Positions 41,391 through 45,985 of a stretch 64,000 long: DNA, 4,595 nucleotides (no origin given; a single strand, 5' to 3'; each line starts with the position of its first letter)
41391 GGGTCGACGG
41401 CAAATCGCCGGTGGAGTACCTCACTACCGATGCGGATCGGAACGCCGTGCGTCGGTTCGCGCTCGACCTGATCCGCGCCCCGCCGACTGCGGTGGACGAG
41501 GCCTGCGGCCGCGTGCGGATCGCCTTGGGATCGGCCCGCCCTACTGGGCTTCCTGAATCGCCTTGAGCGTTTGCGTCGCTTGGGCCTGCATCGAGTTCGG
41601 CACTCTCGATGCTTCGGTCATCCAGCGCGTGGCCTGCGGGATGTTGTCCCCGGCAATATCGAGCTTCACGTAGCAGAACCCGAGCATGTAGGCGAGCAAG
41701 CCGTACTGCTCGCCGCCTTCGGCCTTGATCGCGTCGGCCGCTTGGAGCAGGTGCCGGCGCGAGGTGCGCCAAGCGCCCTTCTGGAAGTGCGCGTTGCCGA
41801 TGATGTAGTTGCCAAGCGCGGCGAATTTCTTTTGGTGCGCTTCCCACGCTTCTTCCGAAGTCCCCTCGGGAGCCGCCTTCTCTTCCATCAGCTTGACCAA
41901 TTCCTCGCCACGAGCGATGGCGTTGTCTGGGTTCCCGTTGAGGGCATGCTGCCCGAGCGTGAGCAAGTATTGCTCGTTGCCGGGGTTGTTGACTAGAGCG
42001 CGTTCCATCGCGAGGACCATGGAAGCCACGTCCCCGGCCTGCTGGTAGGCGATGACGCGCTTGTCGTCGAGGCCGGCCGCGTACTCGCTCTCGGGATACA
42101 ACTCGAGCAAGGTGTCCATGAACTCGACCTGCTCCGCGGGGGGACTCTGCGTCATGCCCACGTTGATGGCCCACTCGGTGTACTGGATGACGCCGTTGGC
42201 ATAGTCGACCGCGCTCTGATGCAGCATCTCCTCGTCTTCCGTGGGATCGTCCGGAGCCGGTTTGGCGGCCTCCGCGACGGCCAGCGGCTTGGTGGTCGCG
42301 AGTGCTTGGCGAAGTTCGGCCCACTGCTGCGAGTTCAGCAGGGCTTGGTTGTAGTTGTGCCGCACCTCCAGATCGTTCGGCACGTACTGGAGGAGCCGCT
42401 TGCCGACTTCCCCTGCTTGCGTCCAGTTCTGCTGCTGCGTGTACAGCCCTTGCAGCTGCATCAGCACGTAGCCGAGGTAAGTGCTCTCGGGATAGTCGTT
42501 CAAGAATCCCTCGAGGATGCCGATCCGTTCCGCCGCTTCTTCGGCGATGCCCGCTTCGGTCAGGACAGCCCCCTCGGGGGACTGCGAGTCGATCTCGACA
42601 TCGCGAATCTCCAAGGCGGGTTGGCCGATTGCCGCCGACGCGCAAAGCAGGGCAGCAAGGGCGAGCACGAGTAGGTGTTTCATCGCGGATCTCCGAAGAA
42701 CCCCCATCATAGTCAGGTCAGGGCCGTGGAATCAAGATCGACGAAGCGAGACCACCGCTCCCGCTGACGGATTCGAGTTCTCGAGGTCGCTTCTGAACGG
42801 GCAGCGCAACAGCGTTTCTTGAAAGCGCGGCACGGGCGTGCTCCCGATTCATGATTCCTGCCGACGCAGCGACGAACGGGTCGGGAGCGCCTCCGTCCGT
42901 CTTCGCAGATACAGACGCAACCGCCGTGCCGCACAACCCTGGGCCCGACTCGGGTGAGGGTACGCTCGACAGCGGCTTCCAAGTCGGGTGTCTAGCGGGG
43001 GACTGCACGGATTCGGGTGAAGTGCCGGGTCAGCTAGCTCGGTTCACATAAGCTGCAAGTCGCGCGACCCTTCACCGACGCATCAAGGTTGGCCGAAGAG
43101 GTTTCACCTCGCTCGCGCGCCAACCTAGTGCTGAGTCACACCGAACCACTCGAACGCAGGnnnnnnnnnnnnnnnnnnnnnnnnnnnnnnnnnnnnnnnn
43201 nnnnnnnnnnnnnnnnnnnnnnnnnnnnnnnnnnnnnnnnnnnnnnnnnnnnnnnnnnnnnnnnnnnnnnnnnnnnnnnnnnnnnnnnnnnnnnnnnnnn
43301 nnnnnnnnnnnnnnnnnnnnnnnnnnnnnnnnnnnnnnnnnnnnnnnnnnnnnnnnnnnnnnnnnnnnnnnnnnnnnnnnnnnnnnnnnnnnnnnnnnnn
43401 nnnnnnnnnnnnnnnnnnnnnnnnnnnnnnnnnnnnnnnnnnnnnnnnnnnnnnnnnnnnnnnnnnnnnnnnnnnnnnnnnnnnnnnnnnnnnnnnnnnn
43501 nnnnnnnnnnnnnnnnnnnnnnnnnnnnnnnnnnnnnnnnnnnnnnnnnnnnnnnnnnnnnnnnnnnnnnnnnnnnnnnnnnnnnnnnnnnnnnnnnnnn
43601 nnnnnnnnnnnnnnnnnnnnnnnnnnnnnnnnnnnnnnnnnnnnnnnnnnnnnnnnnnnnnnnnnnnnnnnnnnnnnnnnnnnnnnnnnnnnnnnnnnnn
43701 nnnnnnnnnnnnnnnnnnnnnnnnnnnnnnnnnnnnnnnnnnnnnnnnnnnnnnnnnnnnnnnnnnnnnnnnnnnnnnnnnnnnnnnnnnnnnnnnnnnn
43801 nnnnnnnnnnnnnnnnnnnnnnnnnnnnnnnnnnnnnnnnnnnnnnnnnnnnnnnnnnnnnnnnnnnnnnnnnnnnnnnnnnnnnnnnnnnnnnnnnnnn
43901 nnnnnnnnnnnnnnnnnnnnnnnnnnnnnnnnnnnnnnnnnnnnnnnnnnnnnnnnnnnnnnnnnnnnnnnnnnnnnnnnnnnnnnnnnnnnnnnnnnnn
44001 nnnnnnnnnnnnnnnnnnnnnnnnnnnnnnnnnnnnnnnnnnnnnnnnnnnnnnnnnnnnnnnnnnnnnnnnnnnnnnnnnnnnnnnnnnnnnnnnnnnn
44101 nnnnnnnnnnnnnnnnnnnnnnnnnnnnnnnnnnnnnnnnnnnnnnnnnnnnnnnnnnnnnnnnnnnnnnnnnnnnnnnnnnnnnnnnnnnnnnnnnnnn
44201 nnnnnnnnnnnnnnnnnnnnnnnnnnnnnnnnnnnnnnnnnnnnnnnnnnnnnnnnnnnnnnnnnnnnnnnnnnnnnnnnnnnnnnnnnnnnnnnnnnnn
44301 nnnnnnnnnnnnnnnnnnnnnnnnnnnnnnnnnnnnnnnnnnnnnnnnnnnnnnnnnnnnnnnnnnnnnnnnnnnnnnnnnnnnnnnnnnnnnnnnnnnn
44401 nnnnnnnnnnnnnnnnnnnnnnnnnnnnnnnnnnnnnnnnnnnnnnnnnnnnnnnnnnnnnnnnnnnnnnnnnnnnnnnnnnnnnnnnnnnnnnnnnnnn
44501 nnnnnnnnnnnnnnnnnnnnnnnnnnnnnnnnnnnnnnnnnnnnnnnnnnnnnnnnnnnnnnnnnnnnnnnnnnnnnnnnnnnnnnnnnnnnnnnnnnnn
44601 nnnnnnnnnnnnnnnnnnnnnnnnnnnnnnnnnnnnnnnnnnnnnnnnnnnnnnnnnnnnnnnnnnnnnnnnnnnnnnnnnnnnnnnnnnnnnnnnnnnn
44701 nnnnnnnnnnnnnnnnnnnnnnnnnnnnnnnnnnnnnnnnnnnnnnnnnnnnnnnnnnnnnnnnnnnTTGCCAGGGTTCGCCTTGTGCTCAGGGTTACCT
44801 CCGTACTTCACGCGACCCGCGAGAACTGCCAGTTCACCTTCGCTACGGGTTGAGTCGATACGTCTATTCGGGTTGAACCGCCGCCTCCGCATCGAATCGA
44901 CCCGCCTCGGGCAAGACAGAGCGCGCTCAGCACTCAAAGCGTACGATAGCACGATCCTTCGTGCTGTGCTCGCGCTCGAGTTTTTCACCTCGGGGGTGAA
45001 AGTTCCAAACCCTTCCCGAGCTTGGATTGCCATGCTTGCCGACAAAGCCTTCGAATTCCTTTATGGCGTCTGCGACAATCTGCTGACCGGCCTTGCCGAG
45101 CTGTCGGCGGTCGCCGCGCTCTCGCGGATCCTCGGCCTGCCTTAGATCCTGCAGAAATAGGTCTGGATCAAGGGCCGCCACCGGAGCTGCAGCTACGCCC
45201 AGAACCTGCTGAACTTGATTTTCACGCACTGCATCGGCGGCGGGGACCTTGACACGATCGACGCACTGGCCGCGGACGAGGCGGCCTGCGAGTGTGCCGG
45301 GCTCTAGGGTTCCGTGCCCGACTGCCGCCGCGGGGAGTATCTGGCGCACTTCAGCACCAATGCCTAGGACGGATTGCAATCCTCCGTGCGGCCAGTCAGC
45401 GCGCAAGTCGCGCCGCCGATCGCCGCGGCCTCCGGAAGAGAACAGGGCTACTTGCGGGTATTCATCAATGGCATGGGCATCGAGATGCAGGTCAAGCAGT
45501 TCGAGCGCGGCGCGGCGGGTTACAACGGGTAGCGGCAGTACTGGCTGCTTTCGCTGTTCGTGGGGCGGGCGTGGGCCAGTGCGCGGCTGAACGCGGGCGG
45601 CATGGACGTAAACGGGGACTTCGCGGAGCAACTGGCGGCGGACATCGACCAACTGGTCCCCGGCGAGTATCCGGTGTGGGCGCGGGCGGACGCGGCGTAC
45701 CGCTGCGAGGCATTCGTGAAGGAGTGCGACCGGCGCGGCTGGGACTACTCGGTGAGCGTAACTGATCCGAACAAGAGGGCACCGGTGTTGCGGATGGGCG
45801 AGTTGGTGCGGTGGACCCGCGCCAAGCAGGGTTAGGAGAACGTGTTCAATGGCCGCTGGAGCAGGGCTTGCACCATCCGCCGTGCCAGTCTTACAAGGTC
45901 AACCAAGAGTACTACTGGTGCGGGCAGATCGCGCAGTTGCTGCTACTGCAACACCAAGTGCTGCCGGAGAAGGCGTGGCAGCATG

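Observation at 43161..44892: Unrecognised two-gene operon: small basic protein + large protein ending in a dead ImmA/IrrE peptidase domain (candidate novel TA/defence module)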

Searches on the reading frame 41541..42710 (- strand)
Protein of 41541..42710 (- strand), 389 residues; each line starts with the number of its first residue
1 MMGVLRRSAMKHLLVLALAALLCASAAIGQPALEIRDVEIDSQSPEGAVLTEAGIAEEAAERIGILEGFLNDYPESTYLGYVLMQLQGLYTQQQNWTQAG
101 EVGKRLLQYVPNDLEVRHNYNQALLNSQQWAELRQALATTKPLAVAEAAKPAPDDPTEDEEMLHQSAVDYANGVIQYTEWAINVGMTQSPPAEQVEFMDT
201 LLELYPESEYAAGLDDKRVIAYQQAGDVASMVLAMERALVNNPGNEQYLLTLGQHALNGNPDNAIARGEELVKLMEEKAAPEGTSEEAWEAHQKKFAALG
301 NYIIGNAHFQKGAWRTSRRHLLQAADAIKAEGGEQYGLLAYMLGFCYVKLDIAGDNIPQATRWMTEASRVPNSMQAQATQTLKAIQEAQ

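Call 57: search_protein_families(library=pfam, proteins=[window:41541-42710:-], max_evalue=0.1)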
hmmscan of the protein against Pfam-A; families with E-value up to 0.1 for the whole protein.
window:41541-42710:- (389 aa): 3 families
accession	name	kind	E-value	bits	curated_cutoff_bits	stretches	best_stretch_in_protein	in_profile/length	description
PF13428.12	TPR_14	-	0.00044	21.1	23.5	0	217-254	6-43/44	Tetratricopeptide repeat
PF23914.1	TPR_CcmH_CycH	-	0.0031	17.8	42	0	89-138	59-108/158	Cytochrome c-type biogenesis protein H TPR domain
PF13525.12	YfiO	-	0.019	15.1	25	0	198-246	28-76/203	Outer membrane lipoprotein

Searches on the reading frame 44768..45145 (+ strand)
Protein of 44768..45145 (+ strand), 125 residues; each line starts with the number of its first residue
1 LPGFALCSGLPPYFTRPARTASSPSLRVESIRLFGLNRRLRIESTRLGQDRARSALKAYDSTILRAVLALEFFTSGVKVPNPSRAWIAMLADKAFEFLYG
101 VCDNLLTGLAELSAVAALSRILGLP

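Call 57: search_protein_families(library=pfam, proteins=[window:44768-45145:+], max_evalue=0.1)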
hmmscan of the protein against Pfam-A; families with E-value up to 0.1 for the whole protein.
window:44768-45145:+ (125 aa): 1 family
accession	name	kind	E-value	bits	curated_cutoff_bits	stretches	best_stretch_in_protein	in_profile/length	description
PF09231.15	RDV-p3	-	0.014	13.6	25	1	72-121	310-360/970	Rice dwarf virus p3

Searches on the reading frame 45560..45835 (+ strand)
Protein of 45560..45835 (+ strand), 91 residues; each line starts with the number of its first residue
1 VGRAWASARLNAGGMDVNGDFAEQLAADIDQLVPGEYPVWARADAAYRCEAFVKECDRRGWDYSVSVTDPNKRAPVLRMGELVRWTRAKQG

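Call 39: search_protein_families(library=pfam, proteins=[window:45560-45835:+], max_evalue=0.01)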
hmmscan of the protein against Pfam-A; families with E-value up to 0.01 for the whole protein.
window:45560-45835:+ (91 aa): 1 family
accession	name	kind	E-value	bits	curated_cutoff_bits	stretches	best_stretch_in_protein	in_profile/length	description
PF01609.27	DDE_Tnp_1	-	0.009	16.2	23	1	22-67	65-106/200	Transposase DDE domain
